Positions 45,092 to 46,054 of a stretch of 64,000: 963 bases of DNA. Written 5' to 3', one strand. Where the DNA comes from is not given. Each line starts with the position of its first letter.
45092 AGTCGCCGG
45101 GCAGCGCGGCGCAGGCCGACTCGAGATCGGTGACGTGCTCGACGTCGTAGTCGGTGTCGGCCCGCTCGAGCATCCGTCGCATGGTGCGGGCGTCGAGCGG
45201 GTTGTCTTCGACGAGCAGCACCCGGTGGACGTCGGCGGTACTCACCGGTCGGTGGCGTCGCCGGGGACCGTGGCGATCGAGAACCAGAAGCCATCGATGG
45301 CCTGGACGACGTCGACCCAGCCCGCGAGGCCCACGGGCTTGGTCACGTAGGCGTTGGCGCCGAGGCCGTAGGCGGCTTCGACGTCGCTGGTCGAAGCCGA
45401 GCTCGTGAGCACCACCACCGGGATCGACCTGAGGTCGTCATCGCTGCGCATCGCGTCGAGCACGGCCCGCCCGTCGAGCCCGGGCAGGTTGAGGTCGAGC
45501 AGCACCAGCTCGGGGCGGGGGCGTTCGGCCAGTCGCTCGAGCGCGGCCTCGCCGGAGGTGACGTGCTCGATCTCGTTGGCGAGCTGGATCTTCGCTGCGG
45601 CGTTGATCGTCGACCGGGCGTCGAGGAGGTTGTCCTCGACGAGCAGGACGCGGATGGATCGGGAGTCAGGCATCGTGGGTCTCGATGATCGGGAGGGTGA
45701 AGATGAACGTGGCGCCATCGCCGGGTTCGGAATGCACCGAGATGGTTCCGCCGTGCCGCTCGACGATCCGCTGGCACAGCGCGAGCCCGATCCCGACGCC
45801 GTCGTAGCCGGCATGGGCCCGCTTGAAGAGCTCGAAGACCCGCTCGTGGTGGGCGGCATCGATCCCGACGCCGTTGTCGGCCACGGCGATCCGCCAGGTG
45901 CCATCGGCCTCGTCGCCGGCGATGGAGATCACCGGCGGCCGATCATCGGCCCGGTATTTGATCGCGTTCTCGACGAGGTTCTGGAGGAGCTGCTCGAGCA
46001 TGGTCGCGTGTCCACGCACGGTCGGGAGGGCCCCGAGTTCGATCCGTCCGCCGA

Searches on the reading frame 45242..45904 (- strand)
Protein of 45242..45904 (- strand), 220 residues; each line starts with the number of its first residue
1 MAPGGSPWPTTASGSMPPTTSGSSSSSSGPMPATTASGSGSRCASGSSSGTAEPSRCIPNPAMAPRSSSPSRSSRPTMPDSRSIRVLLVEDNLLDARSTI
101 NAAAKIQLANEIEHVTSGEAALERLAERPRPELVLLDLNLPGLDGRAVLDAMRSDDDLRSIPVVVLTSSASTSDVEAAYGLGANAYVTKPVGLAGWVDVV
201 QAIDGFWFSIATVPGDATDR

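Call 4: search_protein_families(library=pfam, proteins=[window:45242-45904:-], max_evalue=0.01)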
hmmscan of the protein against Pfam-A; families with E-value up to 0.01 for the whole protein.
window:45242-45904:- (220 aa): 1 family
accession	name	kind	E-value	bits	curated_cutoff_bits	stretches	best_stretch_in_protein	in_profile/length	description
PF00072.30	Response_reg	-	5.2e-18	65.7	30.2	1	86-194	1-104/111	Response regulator receiver domain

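Call 6: search_protein_families(library=ncbifam, proteins=[window:45242-45904:-], max_evalue=0.01)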
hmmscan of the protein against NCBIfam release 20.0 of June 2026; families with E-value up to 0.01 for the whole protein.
window:45242-45904:- (220 aa): 85 families (the best 25 are shown)
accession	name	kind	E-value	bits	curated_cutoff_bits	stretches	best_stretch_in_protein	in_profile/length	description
NF011874.0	PRK15347.1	equivalog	9.1e-14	50.4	852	1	83-197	690-803/921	two component system sensor kinase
NF040689.1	MtrAB_MtrA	equivalog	2.3e-13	50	300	1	112-196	25-105/219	MtrAB system response regulator MtrA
NF041866.1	EpsW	equivalog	9.1e-13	47.9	200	1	85-193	7-114/131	exopolysaccharide biosynthesis response regulator EpsW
TIGR02154.1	PhoB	equivalog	3.3e-12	46.2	296.2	1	84-198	3-114/226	phosphate regulon transcriptional regulator PhoB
NF038297.2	hybrid_HK_HrmK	equivalog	8.6e-12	44.5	725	1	78-198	486-602/607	hybrid histidine kinase/response regulator HrmK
NF041733.1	resp_reg_CseB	equivalog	1.8e-11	43.9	350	1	85-195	2-106/228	two-component system response regulator CseB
NF007901.0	PRK10610.1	equivalog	2.2e-11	44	189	1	83-194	5-114/129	chemotaxis response regulator CheY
NF045991.1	RespRegCtrARhodob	equivalog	2.2e-11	43.9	350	1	84-203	1-115/224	response regulator transcription factor CtrA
NF007135.0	PRK09581.1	equivalog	2.2e-11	43.2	474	1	111-191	28-107/457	PleD family two-component system response regulator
NF007935.0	PRK10651.1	equivalog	2.4e-11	43.2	250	1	83-190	6-110/216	two-component system response regulator NarL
NF007708.0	PRK10403.1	equivalog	3.9e-11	42.8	343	1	78-189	1-109/215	nitrate/nitrite response regulator protein NarP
NF007663.1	PRK10336.1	equivalog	1.6e-10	41.1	345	1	84-194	1-106/219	quorum sensing response regulator transcription factor QseB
NF008078.0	PRK10816.1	equivalog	2.2e-10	40.5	336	1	84-202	1-114/223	two-component system response regulator PhoP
NF041946.1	LuxO_transreg_Vib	equivalog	3e-10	39.5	800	1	108-191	19-99/463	quorum-sensing sigma-54 dependent transcriptional regulator LuxO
NF008318.0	PRK11107.1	equivalog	4e-10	38.4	890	1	72-191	656-772/920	two-component sensor histidine kinase BarA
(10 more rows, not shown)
